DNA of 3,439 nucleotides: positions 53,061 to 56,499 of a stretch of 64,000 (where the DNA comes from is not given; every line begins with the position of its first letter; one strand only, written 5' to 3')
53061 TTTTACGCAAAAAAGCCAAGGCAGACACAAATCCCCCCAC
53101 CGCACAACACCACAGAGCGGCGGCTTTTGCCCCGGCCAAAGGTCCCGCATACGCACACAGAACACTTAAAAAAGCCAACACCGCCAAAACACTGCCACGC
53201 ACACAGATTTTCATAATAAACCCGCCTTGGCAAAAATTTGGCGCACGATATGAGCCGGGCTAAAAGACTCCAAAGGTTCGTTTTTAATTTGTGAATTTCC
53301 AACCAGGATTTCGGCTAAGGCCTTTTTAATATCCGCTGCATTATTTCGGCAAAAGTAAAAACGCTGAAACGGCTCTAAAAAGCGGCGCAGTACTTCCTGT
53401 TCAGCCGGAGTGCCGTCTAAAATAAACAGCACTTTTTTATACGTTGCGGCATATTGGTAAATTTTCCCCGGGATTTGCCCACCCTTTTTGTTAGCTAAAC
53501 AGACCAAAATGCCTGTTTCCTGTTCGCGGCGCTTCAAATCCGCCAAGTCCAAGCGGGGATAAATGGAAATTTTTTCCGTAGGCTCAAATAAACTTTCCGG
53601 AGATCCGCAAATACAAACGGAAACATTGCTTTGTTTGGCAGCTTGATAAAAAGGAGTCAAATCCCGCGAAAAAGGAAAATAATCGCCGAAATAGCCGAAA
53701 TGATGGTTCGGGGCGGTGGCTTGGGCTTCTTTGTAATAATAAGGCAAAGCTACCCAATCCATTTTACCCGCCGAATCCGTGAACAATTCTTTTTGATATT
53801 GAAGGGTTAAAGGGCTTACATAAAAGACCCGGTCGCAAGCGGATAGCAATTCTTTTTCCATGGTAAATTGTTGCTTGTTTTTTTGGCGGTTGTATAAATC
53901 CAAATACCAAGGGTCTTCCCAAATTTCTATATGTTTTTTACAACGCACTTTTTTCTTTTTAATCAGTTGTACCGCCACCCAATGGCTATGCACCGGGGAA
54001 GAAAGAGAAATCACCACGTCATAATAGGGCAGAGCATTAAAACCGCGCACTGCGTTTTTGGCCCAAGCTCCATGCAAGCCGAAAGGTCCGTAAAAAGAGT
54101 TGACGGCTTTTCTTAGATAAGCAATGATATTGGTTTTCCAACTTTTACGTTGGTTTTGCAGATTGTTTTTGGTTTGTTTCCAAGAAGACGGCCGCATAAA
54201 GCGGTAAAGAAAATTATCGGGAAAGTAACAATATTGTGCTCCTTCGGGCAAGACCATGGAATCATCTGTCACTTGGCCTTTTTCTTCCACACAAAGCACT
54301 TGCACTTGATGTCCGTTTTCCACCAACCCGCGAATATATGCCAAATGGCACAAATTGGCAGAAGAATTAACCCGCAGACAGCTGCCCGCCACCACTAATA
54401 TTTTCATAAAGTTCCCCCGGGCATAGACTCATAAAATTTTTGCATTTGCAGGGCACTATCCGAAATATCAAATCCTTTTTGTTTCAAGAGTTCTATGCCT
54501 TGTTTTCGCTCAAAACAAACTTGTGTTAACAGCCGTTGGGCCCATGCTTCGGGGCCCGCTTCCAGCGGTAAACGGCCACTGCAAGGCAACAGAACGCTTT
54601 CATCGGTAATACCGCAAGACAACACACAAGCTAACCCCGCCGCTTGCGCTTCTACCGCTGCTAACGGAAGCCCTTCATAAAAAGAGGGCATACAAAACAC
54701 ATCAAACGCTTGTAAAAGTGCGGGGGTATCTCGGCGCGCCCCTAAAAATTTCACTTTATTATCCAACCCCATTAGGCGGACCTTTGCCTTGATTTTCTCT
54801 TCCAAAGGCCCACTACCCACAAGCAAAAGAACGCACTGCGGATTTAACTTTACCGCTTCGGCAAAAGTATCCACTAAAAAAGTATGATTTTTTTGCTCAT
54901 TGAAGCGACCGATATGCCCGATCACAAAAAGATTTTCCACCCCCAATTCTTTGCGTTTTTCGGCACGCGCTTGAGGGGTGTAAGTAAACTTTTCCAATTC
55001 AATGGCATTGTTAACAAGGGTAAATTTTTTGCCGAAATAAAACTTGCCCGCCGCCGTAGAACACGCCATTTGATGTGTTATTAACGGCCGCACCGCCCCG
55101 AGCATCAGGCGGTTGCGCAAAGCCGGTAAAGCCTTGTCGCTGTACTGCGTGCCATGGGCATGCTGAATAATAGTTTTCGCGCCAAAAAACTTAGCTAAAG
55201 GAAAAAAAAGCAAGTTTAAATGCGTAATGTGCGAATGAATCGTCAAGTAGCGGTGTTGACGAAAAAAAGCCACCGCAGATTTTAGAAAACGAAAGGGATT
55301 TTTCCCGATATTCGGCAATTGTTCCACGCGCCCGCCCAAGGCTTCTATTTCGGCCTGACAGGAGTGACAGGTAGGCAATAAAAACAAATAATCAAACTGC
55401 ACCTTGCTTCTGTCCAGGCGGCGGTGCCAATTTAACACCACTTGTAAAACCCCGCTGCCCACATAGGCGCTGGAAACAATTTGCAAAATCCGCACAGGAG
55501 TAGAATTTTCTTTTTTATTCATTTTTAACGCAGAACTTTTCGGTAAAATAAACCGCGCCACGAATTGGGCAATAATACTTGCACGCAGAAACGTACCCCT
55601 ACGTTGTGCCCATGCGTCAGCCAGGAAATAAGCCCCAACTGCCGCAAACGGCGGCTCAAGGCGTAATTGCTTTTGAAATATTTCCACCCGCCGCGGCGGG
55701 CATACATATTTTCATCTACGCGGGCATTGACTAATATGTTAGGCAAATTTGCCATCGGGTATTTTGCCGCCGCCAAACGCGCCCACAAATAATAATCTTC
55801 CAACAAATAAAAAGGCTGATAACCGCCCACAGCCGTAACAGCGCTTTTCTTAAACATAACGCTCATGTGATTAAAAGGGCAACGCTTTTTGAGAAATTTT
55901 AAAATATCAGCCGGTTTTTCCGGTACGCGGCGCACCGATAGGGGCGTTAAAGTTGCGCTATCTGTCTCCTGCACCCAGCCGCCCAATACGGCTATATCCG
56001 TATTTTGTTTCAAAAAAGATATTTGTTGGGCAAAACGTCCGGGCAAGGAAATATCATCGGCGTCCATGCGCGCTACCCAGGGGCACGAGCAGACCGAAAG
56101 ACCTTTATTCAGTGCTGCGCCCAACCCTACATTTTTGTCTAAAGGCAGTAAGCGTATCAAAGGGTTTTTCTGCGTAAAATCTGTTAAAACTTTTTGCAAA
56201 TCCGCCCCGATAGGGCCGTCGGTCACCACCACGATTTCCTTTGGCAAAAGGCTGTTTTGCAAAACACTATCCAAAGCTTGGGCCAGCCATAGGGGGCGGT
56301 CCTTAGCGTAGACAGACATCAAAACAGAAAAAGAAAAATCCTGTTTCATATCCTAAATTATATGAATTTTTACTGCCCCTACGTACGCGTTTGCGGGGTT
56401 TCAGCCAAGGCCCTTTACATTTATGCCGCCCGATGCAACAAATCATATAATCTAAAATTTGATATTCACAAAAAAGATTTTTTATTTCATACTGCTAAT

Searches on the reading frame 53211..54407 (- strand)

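Call 8: search_protein_families(library=pfam, proteins=[window:53211-54407:-])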
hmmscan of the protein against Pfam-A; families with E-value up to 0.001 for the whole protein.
window:53211-54407:- (398 aa): 1 family
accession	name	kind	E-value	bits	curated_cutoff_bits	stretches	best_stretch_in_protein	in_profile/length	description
PF13439.12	Glyco_transf_4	-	9.5e-05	22.9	28.5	0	25-207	12-150/170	Glycosyltransferase Family 4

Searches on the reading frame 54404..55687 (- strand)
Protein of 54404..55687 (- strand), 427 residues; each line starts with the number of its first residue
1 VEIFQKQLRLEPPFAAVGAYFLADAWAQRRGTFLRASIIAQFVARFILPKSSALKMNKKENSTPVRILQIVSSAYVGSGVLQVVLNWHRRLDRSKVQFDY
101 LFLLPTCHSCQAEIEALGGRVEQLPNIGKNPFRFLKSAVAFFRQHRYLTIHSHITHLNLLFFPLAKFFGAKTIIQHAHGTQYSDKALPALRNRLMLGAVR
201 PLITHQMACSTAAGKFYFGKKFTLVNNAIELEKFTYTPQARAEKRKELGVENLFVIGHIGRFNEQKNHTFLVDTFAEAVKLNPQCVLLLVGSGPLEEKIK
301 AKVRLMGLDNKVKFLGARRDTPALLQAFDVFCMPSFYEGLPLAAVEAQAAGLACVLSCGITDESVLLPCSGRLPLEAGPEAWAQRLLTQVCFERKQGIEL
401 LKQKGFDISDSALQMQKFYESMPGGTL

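Call 8: search_protein_families(library=pfam, proteins=[window:54404-55687:-])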
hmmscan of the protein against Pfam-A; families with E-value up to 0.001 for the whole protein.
window:54404-55687:- (427 aa): 4 families
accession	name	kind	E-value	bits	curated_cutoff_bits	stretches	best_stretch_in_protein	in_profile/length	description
PF13692.12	Glyco_trans_1_4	-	3.2e-25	89.5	27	1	255-360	3-111/142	Glycosyl transferases group 1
PF00534.26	Glycos_transf_1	-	5.8e-24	85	26.4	1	242-357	3-122/172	Glycosyl transferases group 1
PF13579.12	Glyco_trans_4_4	-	0.00012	22.9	29.7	0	79-194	2-116/158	Glycosyl transferase 4-like domain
PF20706.3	GT4-conflict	-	0.00034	20.1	26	1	246-357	193-311/385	Family 4 Glycosyltransferase in conflict systems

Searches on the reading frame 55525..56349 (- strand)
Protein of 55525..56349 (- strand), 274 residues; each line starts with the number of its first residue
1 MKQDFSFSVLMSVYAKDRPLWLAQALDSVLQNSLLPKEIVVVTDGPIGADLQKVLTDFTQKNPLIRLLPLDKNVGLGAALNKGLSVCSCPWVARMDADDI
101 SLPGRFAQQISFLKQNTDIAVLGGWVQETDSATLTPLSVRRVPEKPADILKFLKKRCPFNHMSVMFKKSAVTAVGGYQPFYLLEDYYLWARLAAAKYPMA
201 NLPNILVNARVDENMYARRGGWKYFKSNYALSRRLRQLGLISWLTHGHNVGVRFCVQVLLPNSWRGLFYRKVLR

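Call 8: search_protein_families(library=pfam, proteins=[window:55525-56349:-])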
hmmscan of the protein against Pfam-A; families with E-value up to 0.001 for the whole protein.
window:55525-56349:- (274 aa): 4 families
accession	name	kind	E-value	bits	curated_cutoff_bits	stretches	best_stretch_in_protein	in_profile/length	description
PF00535.33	Glycos_transf_2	-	2.6e-24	86.5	23.3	1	8-169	1-163/168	Glycosyl transferase family 2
PF10111.15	Glyco_tranf_2_2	-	1e-08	35.5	27.3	1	8-225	1-232/276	Glycosyltransferase like family 2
PF13641.12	Glyco_tranf_2_3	-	7.7e-08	33.1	27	1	21-207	15-209/230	Glycosyltransferase like family 2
PF13632.12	Glyco_trans_2_3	-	0.00049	20.4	27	0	153-225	66-142/198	Glycosyl transferase family group 2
